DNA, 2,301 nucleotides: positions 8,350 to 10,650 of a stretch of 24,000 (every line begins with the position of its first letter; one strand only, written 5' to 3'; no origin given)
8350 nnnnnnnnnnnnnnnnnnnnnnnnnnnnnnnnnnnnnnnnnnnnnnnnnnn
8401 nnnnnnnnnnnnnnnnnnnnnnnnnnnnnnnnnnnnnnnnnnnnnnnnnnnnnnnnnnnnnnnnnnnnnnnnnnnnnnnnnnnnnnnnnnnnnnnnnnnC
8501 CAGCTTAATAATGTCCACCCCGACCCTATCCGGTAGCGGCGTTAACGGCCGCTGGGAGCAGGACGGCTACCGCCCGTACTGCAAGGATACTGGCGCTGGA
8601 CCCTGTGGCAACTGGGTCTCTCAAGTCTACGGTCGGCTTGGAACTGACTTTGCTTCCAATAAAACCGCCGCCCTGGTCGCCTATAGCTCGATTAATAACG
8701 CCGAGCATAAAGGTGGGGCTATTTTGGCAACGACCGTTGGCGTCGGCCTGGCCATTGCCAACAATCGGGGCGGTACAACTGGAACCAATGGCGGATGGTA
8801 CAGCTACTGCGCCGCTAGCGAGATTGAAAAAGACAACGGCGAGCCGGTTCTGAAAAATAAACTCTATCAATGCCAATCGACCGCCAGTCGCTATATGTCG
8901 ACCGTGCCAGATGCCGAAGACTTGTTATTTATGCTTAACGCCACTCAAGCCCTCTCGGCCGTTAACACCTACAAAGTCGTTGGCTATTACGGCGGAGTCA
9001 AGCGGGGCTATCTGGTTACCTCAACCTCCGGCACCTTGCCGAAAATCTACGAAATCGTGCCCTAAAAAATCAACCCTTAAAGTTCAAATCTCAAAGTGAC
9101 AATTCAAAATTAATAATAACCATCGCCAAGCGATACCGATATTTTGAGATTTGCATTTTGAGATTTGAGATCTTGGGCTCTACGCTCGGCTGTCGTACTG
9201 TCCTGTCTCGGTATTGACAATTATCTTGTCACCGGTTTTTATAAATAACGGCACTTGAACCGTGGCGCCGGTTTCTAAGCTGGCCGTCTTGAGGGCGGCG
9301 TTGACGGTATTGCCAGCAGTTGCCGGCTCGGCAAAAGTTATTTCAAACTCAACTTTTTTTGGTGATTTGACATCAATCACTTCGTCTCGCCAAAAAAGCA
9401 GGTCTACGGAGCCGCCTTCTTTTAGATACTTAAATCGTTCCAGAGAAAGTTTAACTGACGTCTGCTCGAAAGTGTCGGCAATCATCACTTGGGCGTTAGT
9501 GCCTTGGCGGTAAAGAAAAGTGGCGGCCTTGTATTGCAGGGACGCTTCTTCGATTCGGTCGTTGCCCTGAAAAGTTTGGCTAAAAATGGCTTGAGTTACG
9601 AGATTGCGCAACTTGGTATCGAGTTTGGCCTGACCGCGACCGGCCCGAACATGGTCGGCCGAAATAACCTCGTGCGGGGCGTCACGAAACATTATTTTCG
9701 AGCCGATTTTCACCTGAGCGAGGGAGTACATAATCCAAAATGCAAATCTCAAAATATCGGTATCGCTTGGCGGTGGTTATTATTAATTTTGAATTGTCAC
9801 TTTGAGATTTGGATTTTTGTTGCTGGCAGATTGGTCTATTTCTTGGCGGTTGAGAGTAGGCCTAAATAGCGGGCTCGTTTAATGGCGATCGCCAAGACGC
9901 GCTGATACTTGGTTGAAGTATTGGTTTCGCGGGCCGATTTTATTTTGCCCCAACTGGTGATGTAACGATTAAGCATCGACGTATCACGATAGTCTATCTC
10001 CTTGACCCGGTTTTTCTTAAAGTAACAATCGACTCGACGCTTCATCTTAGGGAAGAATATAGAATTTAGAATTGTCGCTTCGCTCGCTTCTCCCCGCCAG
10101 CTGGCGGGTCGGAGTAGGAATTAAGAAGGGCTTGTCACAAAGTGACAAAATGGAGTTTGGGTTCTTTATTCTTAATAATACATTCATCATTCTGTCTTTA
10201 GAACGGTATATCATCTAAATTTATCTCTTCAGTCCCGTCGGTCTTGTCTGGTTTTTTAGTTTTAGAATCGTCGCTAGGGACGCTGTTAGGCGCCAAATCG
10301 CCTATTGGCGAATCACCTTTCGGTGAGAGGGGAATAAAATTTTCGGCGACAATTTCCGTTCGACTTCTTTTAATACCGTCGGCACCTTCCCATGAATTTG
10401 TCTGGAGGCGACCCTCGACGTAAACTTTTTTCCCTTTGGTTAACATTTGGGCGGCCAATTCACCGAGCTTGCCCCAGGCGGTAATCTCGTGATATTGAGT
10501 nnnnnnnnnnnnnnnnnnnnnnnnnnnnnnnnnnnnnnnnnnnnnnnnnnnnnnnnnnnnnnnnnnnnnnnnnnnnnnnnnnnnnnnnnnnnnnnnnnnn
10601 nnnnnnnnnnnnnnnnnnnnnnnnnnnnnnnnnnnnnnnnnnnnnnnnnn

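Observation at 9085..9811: Near-perfect 76-bp inverted repeat bracketing the whole efp gene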

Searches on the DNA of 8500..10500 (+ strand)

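Call 21: search_rna_families(source=window, start=8500, end=10500, threshold=evalue, max_evalue=1)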
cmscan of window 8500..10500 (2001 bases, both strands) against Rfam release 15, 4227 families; matches with E-value up to 1: 1.
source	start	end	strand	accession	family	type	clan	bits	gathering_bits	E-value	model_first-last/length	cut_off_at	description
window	9060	9178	+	RF03498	mir-3145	Gene; miRNA;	-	21.7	98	0.41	1-84/84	no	mir-3145 microRNA precursor family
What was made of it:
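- On Any Rfam family: The only hit is a chance mir-3145 match, E = 0.41, 21.7 bits against a gathering score of 98 (call 21).
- Tried and rejected: The Rfam search found nothing (call 21).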

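Call 78: search_dna_similar(query=window:9066-9179:+, collection=plasmids, mode=distant, max_evalue=0.001, max_rows=5)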
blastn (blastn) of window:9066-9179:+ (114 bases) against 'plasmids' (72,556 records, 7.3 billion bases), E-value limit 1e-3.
No match.

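Call 79: search_dna_similar(query=window:9066-9179:+, collection=phages, mode=distant, max_evalue=0.001, max_rows=5)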
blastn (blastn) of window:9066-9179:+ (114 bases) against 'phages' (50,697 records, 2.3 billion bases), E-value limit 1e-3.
No match.

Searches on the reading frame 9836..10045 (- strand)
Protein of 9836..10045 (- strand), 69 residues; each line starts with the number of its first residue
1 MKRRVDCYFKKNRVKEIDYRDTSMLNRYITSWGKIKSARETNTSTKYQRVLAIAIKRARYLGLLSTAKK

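Call 8: search_protein_families(library=pfam, proteins=[window:9836-10045:-], max_evalue=0.01)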
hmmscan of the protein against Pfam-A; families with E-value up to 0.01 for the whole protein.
window:9836-10045:- (69 aa): 1 family
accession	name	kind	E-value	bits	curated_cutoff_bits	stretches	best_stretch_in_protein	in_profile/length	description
PF01084.26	Ribosomal_S18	-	2.4e-19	69.6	21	1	14-64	2-52/52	Ribosomal protein S18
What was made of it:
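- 9836..10045 (-): rpsR (S18), the upstream cistron. With rpsF, ssb and xer it forms the conserved unit that presumably reads into efp. Pfam (call 8).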
